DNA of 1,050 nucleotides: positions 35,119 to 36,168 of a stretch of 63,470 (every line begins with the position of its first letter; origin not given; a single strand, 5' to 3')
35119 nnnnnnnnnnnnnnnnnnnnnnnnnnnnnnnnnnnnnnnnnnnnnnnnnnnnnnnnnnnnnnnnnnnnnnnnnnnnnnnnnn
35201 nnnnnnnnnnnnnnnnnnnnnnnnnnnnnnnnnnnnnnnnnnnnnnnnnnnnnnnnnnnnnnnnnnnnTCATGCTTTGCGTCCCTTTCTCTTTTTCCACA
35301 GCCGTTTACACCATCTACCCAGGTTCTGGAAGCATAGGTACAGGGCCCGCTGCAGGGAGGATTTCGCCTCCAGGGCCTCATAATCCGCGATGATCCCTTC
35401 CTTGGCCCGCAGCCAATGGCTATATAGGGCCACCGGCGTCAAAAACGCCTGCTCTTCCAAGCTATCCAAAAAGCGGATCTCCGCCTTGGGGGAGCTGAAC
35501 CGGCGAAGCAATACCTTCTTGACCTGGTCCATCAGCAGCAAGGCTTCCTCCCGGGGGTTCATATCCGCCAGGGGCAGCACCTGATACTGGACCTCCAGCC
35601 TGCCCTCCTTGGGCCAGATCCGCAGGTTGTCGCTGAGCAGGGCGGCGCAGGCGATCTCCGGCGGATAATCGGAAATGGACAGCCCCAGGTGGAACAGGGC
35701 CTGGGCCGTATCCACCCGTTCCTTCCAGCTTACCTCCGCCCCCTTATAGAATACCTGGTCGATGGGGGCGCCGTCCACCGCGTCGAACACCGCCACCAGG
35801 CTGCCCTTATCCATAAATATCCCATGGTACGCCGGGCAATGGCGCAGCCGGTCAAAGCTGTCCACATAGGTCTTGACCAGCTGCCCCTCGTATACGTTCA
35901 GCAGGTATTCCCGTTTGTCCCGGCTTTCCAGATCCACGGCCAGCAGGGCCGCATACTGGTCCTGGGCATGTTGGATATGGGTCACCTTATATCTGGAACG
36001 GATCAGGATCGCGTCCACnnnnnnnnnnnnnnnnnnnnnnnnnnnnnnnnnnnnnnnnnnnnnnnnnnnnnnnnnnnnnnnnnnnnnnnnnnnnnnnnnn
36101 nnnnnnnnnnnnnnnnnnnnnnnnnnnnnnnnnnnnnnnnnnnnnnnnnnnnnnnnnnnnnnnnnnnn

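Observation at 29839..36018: Four membrane/signalling genes embedded inside the CIS structural operon: possible anchoring or trigger module defining a new CIS subtype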

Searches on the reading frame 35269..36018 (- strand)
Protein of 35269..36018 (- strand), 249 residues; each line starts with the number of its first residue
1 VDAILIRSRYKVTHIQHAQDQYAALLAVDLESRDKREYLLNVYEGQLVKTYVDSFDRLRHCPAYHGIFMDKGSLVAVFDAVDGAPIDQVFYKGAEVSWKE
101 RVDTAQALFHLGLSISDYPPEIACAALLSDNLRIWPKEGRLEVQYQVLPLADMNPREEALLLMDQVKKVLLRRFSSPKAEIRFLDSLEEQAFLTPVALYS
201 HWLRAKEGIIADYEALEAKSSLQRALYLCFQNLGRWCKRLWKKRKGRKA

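Call 4: search_protein_families(library=pfam, proteins=[window:35269-36018:-], max_evalue=0.01)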
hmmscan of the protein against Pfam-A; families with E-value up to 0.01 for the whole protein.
window:35269-36018:- (249 aa): 0 families

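Call 7: search_solved_structures(query=window:35269-36018:-, max_evalue=1, show_alignments=2)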
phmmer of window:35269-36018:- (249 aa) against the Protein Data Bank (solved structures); distinct sequences matched with E-value up to 1: 0.
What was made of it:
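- Tried and rejected: PDB sequence search with (a): nothing found (call 7).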

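Call 26: find_homologous_proteins(query=window:35269-36018:-, max_evalue=10)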
Query window:35269-36018:- (249 aa): 42 proteins with E <= 10 among 644 candidates.
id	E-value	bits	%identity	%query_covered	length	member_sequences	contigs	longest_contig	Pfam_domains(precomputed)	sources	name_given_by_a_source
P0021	1.8e-160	550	98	100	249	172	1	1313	-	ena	-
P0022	1.3e-135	468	84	100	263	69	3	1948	-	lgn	-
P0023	2.1e-119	415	74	100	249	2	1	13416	-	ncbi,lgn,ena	-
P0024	8.7e-116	404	74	100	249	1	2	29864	-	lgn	-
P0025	1.5e-115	403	74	95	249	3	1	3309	-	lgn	-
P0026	2.0e-111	389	70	100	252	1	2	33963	-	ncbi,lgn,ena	-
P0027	2.2e-107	376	68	98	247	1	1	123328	-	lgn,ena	-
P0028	1.6e-102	360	69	93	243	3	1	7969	-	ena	-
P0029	1.6e-102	360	69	93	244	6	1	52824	-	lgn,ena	-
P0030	2.5e-102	359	67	94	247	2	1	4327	-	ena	-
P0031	1.1e-101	357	65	100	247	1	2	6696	-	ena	-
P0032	4.5e-100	352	68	93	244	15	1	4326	-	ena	-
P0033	5.8e-99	348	65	100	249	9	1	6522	-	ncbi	-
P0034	2.1e-95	337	62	98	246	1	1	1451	-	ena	-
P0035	8.4e-95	335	64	98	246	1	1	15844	-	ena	-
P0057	7.6e-59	217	49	93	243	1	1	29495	-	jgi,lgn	jgi:hypothetical protein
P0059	3.5e-58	215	48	99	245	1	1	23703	-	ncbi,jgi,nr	ncbi:MAG: hypothetical protein LBJ84_00415 [Oscillospiraceae bacterium]|jgi:hypothetical protein|nr:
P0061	7.0e-54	201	43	100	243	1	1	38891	-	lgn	-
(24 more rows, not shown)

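Call 27: find_encoding_contigs(protein=P0061, flank=10000, max_places=1)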
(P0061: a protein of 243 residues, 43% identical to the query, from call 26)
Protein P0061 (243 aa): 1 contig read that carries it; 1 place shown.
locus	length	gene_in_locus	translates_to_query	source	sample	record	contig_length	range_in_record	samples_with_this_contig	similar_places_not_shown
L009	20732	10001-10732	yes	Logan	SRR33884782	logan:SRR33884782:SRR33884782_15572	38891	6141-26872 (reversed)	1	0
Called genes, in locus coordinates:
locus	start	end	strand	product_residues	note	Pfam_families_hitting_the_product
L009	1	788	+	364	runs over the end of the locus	-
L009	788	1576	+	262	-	PF04717:Phage_base_V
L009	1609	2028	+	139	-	PF04965:GPW_gp25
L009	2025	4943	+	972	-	-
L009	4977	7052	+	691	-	PF26078:Baseplate_J_M (weak)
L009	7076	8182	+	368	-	-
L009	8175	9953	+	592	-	-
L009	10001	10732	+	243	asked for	-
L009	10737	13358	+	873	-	-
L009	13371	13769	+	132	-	-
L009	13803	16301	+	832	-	PF02493:MORN (faint)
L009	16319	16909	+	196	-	PF14065:Pvc16_N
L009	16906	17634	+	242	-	-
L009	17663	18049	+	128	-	PF14107:DUF4280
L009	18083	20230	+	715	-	PF22977:WHD, PF13191:AAA_16 (faint), PF20720:nSTAND3 (faint), PF07728:AAA_5 (faint), PF13173:AAA_14 (faint), PF13238:AAA_18 (faint), PF13401:AAA_22 (faint), PF00004:AAA, +1 more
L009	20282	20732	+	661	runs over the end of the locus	PF07228:SpoIIE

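Call 28: find_encoding_contigs(protein=P0059, flank=10000, max_places=1)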
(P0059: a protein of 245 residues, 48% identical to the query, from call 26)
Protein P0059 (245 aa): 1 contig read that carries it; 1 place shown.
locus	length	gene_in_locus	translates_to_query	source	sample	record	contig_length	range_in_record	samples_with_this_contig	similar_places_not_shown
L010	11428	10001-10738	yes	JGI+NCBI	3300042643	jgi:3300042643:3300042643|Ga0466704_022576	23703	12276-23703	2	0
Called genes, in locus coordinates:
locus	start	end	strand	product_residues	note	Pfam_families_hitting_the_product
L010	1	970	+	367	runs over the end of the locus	-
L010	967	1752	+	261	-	PF04717:Phage_base_V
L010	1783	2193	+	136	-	PF04965:GPW_gp25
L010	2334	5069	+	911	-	-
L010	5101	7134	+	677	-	-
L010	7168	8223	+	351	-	-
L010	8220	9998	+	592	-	-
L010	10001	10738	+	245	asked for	-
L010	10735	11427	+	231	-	?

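Call 29: find_encoding_contigs(protein=P0057, flank=10000, max_places=1)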
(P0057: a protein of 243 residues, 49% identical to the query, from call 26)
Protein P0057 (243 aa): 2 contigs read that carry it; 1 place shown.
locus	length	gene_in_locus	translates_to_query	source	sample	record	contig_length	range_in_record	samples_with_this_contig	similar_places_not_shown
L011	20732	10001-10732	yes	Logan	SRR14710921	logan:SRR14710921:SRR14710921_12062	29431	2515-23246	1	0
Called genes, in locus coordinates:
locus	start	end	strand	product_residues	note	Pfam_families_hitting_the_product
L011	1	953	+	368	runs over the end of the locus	-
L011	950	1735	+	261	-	PF04717:Phage_base_V, PF10106:DUF2345 (faint)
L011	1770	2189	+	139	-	PF04965:GPW_gp25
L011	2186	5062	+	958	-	-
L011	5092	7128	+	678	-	-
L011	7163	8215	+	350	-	-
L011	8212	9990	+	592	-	-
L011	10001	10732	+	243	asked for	-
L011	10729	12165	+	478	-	-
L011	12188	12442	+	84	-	-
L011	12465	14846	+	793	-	-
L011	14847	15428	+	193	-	PF14065:Pvc16_N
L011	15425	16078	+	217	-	-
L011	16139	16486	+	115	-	PF14107:DUF4280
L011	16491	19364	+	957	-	PF07690:MFS_1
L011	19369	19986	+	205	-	PF00583:Acetyltransf_1 (weak)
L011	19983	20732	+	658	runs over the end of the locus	PF07228:SpoIIE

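Call 32: find_related_loci(query=A1, collection=genome_contigs, flank=10000)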
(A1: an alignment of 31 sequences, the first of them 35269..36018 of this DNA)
Query A1 (249 aa) in genome_contigs; peptide patterns used: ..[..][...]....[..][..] (x = any residue, [..] = any of these).
53 stretches matched a pattern; 13 encode a relative of the query (tblastn E <= 1e-3); 13 distinct loci.
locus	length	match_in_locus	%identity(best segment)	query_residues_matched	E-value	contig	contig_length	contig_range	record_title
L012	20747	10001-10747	70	1-249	8e-118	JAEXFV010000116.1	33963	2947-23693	MAG: Bacillota bacterium isolate OH_HBB_28 k127_1307603, whole genome shotgun sequence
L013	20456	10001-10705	69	1-235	9e-107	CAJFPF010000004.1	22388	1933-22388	uncultured Anaerotruncus sp. isolate Coassembly_mag_63 genome assembly, contig: MAGpy_11413_min2k_bin_63_fak87_69488, wh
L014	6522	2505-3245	65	1-248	2e-105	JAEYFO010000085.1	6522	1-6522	MAG: Bacillota bacterium isolate OH_HFB_25 k127_1796332, whole genome shotgun sequence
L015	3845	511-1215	68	1-235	2e-106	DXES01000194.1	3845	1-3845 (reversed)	MAG TPA_asm: Candidatus Anaerotruncus excrementipullorum isolate CHK188-5543 CHK188__C235180_L3845_SAMEA5754832, whole g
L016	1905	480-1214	60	1-245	4e-96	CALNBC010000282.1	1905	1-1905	MAG TPA_asm: uncultured Clostridia bacterium isolate SRR1561994_bin.85_CONCOCT_v1.1_MAG genome assembly, contig: ERZ7240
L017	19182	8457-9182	44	1-244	3e-63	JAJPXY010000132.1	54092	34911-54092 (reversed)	MAG: Clostridiales bacterium isolate AH.3_3 NODE_41_length_54092_cov_11.622185, whole genome shotgun sequence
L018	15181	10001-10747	47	1-249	2e-63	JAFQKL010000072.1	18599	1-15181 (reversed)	MAG: Clostridia bacterium isolate RGIG1901 Goat_Cecum.Co__c594537, whole genome shotgun sequence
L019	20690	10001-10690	44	1-234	3e-59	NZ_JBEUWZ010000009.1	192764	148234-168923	MAG: Oscillibacter sp. isolate NK-OSC NODE_24_length_192764_cov_28.794566, whole genome shotgun sequence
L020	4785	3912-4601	41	1-241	9e-57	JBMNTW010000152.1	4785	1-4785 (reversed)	MAG: Christensenellales bacterium isolate SBF912SR1HQ0054 scaffold_61321_c1, whole genome shotgun sequence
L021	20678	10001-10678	42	1-226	3e-56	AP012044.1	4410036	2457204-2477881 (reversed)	Oscillibacter valericigenes Sjm18-20 DNA, complete genome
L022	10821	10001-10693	43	1-235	2e-56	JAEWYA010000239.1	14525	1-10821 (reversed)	MAG: Bacillota bacterium isolate OH_SFB_157 k127_274378, whole genome shotgun sequence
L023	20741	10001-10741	39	1-243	4e-55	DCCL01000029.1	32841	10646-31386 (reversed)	MAG TPA_asm: Faecalibacterium prausnitzii isolate UBA1082 UBA1082_contig_3193, whole genome shotgun sequence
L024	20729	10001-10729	41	1-244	3e-51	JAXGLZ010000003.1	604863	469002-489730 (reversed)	MAG: Christensenellales bacterium isolate AnMBR.bin220 bin220_3, whole genome shotgun sequence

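Call 36: predict_structure(alignment_id=A1)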
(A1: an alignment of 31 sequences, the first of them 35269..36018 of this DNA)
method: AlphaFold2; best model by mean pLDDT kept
length: 249 residues; sequences in the alignment: 31
mean_pLDDT: 91.3   pTM: 0.86
mean pLDDT of the five models: 91.3, 91.0, 90.6, 89.3, 88.0
residues with pLDDT >= 90: 190; 70-90: 50; 50-70: 6; < 50: 3
segments of 3 or more residues with pLDDT < 50: none
pLDDT, mean of each block of 10 residues (from residue 1): 68 94 95 91 95 91 94 95 93 89 97 95 96 89 96 94 96 91 93 93 97 94 90 85 66
secondary structure, 60 per line:
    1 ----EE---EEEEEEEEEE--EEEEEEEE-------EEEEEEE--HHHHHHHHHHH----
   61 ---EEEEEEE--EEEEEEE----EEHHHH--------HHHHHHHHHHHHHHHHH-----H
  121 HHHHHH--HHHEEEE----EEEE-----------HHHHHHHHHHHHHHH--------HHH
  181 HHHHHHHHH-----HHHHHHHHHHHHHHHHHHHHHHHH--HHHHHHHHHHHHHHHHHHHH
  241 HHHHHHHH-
elements in order: E10-19 E22-29 E37-43 H46-56 E64-70 E73-79 H86-89 H98-114 H120-126 E132-135 E140-143 H155-169 H178-189 H195-218 H221-248
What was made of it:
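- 35269..36018 (-): Gene a: 249-aa soluble pseudokinase with a basic C-terminal helix. It overlaps gene b by 4 nt (ATGA). AF2 pLDDT 91 (call 36).
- Checked: (a) AlphaFold2 gives pLDDT 91 (call 36).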

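Call 39: fold_search(model_id=the predicted structure, library=pdb)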
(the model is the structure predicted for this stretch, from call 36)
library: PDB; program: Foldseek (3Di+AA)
matches with E <= 10: 1995; with E <= 0.001: 1326
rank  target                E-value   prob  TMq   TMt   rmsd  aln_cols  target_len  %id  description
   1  6b2q_C                4.1e-07  1.00  0.51  0.48   7.2       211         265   14  Dual Inhibition of the Essential Protein Kinases A and B in Mycobacterium tuberculosis (released 2018-02-14)
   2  3f69_A                4.8e-07  1.00  0.45  0.42   5.5       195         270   18  Crystal structure of the Mycobacterium tuberculosis PknB mutant kinase domain in complex with KT5720 (released 2008-12-02)
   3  5o0y                  9.5e-07  1.00  0.41  0.36   4.9       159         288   15  TLK2 kinase domain from human (released 2018-05-30)
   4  3ort                  1.4e-06  1.00  0.42  0.39   6.0       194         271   18  Mycobacterium tuberculosis PknB kinase domain L33D mutant (crystal form 6) (released 2010-12-15)
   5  5ap5                  1.5e-06  1.00  0.49  0.49   7.0       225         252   10  Naturally Occurring Mutations in the MPS1 Gene Predispose Cells to Kinase Inhibitor Drug Resistance. (released 2015-09-23)
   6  6pk6                  1.9e-06  1.00  0.46  0.36   7.3       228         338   16  Human PRPF4B bound to benzothiophene inhibitor 329 (released 2019-08-28)
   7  9ymt                  2.0e-06  1.00  0.46  0.43   8.1       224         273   12  Staphylococcus aureus serine/threonine kinase Stk1 with inhibitor GW779439X (released 2026-03-11)
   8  2hw6_B                2.3e-06  1.00  0.56  0.59   5.2       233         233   14  Crystal structure of Mnk1 catalytic domain (released 2006-08-29)
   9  4bi2                  2.3e-06  1.00  0.47  0.46   7.5       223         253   10  Scaffold Focused Virtual Screening: Prospective Application to the Discovery of TTK Inhibitor (released 2013-05-22)
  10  2buj_B                2.5e-06  1.00  0.45  0.40  11.9       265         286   13  Crystal structure of the human Serine-threonine Kinase 16 in complex with staurosporine (released 2005-07-05)
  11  6tnb                  2.8e-06  1.00  0.49  0.48   7.2       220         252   11  X-RAY STRUCTURE OF MPS1 IN COMPLEX WITH COMPOUND 41 (released 2020-05-13)
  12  3ork                  3.1e-06  1.00  0.43  0.39   5.8       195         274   18  Mycobacterium tuberculosis PknB kinase domain L33D mutant (crystal form 2) (released 2010-12-15)
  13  4ow8                  3.5e-06  1.00  0.52  0.48   4.0       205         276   12  Crystal structure of kinase domain of PknA from Mtb (released 2015-02-04)
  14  1o6y                  3.5e-06  1.00  0.46  0.44   5.0       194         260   18  Catalytic domain of PknB kinase from Mycobacterium tuberculosis (released 2003-01-30)
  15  2yit                  3.7e-06  1.00  0.51  0.45  11.3       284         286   11  Structural analysis of checkpoint kinase 2 in complex with PV1162, a novel inhibitor (released 2011-09-07)
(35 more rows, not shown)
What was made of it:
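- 35269..36018 (-): Foldseek gives a Hanks-kinase fold (call 39).
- On Hanks-type Ser/Thr protein kinase (gene a): There are 1326 PDB matches at E<=1e-3, and the top 50 listed are almost all kinases, with PknA/PknB on top (calls 36, 39).
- Checked: Foldseek top hits are PknA/PknB-type kinases (E 4e-7, TM about 0.5; call 39).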

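Call 58: search_protein_representatives(alignment_id=A1)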
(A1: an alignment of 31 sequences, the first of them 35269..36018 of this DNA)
Query: 31 sequences, 248 profile positions. Proteins with E-value up to 0.001 (for the whole library): 152; up to 1e-10: 120; up to 1e-30: 51. The best 150 are listed.
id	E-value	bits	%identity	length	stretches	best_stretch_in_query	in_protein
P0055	3.3e-102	357.4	-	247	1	1-247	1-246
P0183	4.4e-101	353.7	-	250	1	1-246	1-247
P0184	5.5e-90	317.3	-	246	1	1-244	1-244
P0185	2.5e-86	305.4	-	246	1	1-235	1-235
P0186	2.1e-85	302.3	-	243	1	1-241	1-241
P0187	1.4e-83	296.4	-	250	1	1-246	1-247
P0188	1.9e-82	292.6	-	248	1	1-244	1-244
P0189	3.0e-82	292.0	-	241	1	1-240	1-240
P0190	8.9e-82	290.4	-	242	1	1-242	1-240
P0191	3.7e-77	275.3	-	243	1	4-241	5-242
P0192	2.3e-76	272.7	-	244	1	5-241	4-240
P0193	3.2e-76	272.2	-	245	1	4-240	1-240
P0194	1.2e-75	270.3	-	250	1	1-246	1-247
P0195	5.5e-73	261.6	-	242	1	2-238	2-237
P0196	1.5e-71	256.9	-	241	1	3-241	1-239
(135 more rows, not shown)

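Call 65: search_protein_families(library=ncbifam, proteins=[window:35269-36018:-], max_evalue=0.01)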
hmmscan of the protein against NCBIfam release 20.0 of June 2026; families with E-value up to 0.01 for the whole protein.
window:35269-36018:- (249 aa): 0 families

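Call 71: search_protein_families(library=pfam, proteins=[L011:10729-12165:+, L009:10737-13358:+], max_evalue=1)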
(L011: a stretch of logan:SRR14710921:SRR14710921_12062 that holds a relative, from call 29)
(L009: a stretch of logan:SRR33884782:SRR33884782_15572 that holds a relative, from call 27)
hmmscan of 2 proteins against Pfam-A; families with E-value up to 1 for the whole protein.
L011:10729-12165:+ (478 aa): 4 families
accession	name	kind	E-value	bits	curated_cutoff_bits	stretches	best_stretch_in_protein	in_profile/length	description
PF00672.30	HAMP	-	0.0076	17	25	1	148-186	11-49/53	HAMP domain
PF04039.18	MnhB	-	0.033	14.9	22.5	1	55-138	35-121/127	Domain related to MnhB subunit of Na+/H+ antiporter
PF10602.15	RPN7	-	0.12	12.5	29.6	1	386-444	92-142/174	26S proteasome subunit RPN7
PF01993.23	MTD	-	0.62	9.8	25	1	129-199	190-256/274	methylene-5,6,7,8-tetrahydromethanopterin dehydrogenase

L009:10737-13358:+ (873 aa): 5 families
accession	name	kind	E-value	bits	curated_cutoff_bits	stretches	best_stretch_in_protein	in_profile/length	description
PF00672.30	HAMP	-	2.8e-05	24.8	25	1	549-586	15-52/53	HAMP domain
PF00211.25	Guanylate_cyc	-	0.0069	16.4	21.9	1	643-736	24-119/183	Adenylate and Guanylate cyclase catalytic domain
PF20134.4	DUF6524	-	0.17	12.1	27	1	319-369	61-112/131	Family of unknown function (DUF6524)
PF04790.18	Sarcoglycan_1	-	0.2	11.4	32.5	1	516-567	9-60/259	Sarcoglycan complex subunit protein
PF19690.4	DUF6191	-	0.22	12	27.4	1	699-729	12-41/42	Family of unknown function (DUF6191)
